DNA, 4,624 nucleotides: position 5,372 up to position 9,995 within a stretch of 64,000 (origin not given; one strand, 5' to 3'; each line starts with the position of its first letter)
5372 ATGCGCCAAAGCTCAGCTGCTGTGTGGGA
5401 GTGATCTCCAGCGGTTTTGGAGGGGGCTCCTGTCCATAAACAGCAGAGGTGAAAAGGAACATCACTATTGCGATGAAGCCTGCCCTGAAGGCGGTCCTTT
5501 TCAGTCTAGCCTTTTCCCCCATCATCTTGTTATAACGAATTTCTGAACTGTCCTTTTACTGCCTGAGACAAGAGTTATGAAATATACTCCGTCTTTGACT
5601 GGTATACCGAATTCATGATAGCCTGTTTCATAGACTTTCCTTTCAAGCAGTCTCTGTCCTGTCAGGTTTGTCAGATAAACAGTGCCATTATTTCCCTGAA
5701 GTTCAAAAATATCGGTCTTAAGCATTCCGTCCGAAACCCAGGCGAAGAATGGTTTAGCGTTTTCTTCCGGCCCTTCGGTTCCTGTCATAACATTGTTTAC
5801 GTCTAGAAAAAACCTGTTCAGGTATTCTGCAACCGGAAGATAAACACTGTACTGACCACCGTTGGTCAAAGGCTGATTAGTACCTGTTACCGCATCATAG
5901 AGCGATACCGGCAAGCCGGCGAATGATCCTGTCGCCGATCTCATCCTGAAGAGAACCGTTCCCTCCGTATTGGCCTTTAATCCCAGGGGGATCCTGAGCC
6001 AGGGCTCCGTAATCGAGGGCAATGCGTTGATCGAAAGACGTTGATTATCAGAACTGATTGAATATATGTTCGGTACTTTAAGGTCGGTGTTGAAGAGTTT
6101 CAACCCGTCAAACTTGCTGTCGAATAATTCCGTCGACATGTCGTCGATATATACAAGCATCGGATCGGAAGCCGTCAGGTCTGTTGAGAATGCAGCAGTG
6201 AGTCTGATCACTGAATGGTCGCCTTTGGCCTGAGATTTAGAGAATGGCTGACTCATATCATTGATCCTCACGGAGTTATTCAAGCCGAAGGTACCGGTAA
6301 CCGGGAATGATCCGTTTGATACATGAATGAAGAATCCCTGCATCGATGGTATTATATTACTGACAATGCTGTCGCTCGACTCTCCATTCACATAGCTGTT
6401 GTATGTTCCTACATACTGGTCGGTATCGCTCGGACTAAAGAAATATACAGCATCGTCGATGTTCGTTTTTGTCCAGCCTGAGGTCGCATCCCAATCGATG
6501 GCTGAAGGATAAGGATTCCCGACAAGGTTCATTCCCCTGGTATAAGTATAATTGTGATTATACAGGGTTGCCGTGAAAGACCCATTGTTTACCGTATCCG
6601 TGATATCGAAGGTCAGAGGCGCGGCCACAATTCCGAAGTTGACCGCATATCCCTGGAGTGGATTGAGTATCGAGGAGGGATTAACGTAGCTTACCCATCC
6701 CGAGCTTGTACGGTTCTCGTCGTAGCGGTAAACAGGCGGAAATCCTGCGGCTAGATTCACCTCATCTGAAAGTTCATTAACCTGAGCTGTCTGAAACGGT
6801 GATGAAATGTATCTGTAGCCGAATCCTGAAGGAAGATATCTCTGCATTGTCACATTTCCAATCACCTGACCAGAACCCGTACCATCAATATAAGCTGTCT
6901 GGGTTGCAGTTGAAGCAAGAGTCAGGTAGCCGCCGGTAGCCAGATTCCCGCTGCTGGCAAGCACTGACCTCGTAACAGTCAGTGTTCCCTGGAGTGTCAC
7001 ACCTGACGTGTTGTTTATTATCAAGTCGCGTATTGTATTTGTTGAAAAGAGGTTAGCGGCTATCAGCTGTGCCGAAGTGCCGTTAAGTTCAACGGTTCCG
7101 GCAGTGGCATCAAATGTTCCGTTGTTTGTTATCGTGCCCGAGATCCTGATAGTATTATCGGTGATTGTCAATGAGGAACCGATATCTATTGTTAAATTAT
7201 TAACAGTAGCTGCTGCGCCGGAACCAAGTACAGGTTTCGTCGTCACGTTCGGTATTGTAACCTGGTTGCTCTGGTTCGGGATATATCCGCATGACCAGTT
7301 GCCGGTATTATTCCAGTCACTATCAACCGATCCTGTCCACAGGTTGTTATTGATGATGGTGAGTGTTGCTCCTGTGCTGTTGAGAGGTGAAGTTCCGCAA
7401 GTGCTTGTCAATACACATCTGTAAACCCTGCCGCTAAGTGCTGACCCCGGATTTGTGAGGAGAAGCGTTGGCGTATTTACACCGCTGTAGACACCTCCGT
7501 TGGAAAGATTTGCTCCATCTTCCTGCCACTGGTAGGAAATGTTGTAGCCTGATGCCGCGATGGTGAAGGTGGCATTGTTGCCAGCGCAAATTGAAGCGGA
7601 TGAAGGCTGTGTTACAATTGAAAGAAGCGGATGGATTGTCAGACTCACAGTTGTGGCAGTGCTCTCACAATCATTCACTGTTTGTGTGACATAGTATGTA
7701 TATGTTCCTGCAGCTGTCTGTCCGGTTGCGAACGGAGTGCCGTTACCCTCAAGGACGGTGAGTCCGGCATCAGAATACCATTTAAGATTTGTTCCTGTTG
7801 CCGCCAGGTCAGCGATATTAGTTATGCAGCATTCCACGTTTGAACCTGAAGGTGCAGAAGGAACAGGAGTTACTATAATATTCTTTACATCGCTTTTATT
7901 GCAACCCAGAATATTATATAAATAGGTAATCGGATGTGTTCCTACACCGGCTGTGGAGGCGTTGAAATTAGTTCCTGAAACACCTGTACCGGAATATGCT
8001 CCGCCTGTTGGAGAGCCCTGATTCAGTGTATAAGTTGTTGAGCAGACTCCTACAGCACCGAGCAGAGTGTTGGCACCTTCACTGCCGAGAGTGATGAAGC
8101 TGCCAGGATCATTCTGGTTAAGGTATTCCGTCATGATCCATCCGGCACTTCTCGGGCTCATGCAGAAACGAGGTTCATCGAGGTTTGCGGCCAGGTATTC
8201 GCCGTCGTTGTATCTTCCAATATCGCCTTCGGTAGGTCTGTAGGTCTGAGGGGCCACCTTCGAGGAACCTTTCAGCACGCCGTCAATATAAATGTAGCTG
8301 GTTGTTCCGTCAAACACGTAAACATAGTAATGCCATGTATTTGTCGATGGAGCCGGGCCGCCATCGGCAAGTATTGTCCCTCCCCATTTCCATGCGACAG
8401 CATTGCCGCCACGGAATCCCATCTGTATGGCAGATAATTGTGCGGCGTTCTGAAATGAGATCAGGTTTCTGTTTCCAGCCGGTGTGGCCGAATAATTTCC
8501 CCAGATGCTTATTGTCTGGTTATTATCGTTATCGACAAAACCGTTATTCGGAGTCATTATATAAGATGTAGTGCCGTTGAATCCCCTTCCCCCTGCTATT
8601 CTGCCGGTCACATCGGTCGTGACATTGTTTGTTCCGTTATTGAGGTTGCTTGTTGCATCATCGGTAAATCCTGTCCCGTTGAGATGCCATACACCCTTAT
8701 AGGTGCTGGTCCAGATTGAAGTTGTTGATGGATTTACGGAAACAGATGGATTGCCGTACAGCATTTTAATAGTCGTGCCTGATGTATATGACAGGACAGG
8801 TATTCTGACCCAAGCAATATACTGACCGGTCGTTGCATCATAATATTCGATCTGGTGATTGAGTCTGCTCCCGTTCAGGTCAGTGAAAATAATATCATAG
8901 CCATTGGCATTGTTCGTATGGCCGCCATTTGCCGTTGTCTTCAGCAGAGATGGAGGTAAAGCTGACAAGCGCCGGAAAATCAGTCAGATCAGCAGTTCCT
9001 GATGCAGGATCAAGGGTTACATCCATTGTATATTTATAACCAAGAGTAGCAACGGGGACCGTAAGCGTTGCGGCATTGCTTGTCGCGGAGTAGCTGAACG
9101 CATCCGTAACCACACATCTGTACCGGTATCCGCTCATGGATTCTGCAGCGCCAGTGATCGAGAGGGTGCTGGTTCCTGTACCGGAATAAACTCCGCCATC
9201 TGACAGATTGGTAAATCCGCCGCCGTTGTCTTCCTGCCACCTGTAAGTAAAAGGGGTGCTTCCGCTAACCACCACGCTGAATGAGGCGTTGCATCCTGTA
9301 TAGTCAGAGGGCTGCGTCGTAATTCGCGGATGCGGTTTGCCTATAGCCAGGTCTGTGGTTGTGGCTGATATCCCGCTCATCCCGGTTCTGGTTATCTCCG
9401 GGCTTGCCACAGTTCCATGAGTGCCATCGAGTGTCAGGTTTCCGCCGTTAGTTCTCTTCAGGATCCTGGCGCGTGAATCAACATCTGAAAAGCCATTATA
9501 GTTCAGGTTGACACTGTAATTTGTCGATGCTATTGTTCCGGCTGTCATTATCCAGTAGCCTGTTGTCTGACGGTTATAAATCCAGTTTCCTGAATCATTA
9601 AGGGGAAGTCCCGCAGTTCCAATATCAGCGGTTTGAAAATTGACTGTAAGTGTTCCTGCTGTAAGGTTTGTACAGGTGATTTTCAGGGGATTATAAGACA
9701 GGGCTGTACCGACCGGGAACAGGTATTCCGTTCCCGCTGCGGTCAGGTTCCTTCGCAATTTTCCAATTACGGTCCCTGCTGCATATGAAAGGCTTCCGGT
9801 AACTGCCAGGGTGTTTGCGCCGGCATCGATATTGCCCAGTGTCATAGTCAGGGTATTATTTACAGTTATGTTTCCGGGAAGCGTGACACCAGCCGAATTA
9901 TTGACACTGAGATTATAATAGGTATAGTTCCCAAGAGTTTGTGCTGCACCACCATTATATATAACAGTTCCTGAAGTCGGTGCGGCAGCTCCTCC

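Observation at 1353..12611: Chaperone-usher-like fibre locus built from DUF4402 subunits in a Bacteroidota background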

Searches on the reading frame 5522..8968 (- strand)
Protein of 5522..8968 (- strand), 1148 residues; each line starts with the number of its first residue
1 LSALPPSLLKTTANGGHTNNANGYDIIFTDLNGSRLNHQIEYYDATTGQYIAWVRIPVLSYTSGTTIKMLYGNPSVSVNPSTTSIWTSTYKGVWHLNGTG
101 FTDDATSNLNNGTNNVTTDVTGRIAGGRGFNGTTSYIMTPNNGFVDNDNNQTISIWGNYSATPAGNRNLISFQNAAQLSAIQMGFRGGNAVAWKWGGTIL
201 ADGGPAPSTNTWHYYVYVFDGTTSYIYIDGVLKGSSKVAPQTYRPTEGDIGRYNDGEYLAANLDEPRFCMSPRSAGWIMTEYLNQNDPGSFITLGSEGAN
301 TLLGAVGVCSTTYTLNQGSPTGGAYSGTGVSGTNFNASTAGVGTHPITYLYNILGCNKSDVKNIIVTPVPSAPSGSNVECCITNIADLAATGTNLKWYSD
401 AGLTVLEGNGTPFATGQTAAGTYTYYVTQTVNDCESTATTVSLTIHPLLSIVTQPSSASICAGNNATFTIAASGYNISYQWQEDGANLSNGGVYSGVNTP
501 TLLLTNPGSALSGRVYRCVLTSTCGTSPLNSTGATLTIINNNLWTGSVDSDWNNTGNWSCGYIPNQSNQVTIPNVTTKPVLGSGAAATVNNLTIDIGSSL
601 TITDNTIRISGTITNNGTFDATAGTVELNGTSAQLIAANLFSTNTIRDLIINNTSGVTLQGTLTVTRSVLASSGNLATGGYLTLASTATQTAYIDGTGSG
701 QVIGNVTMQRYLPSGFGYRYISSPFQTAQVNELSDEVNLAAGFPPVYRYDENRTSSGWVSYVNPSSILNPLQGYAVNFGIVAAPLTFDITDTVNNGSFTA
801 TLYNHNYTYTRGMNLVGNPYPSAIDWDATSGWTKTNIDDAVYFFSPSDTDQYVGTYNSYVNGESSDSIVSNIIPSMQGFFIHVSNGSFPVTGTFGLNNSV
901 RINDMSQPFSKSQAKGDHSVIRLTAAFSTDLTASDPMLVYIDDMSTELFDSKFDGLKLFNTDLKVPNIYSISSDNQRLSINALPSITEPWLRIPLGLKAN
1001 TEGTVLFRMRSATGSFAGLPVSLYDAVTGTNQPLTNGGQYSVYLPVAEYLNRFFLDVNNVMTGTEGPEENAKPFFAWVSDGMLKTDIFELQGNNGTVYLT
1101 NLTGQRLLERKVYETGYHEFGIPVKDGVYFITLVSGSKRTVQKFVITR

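Call 3: search_protein_families(library=pfam, proteins=[window:5522-8968:-], max_evalue=0.1)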
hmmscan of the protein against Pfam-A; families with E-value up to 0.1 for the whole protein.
window:5522-8968:- (1148 aa): 4 families
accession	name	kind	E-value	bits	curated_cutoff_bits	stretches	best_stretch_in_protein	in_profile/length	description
PF13385.13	Laminin_G_3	-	2.8e-17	63.7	27.6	1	131-278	1-150/151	Concanavalin A-like lectin/glucanases superfamily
PF10102.14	DUF2341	-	2.6e-10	41.1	23.4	1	22-81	1-60/84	Domain of unknown function (DUF2341)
PF19081.6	Ig_7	-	2.7e-09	37.6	27.3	1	370-447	1-84/84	Ig-like domain CHU_C associated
PF13927.12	Ig_3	-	0.0017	19.3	30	1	450-520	3-76/78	Immunoglobulin domain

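Call 6: search_protein_families(library=ncbifam, proteins=[window:5522-8968:-], max_evalue=0.1)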
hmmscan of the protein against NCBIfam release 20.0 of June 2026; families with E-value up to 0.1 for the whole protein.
window:5522-8968:- (1148 aa): 1 family
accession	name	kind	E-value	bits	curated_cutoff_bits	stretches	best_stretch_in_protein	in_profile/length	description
TIGR04183.1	Por_Secre_tail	domain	2.3e-05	24.3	23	1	1088-1146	14-71/72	T9SS type A sorting domain-containing protein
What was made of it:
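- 5522..10622 (-): Giant adhesin gene, disrupted in this window. Domains: Gly-rich N-terminal region, Ig-like, DUF2341, Laminin_G_3, Ig_7, and a T9SS C-terminal domain. Domains from calls 3 and 6.
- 5531..5707 (-): T9SS type A sorting domain (C-terminal domain) of the adhesin. TIGR04183, 24.3 bits against a cut-off of 23, residues 1088-1146 of the 1148-aa ORF (call 6).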

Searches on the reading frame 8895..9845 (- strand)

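Call 3: search_protein_families(library=pfam, proteins=[window:8895-9845:-], max_evalue=0.1)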
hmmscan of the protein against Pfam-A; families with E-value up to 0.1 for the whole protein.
window:8895-9845:- (316 aa): 2 families
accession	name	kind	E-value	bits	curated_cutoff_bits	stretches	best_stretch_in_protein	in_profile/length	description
PF13927.12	Ig_3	-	3e-08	34.5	30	1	173-247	2-77/78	Immunoglobulin domain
PF07679.22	I-set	-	0.0024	18.3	23.7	1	183-263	14-90/90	Immunoglobulin I-set domain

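Call 6: search_protein_families(library=ncbifam, proteins=[window:8895-9845:-], max_evalue=0.1)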
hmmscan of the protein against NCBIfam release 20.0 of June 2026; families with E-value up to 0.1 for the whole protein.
window:8895-9845:- (316 aa): 0 families
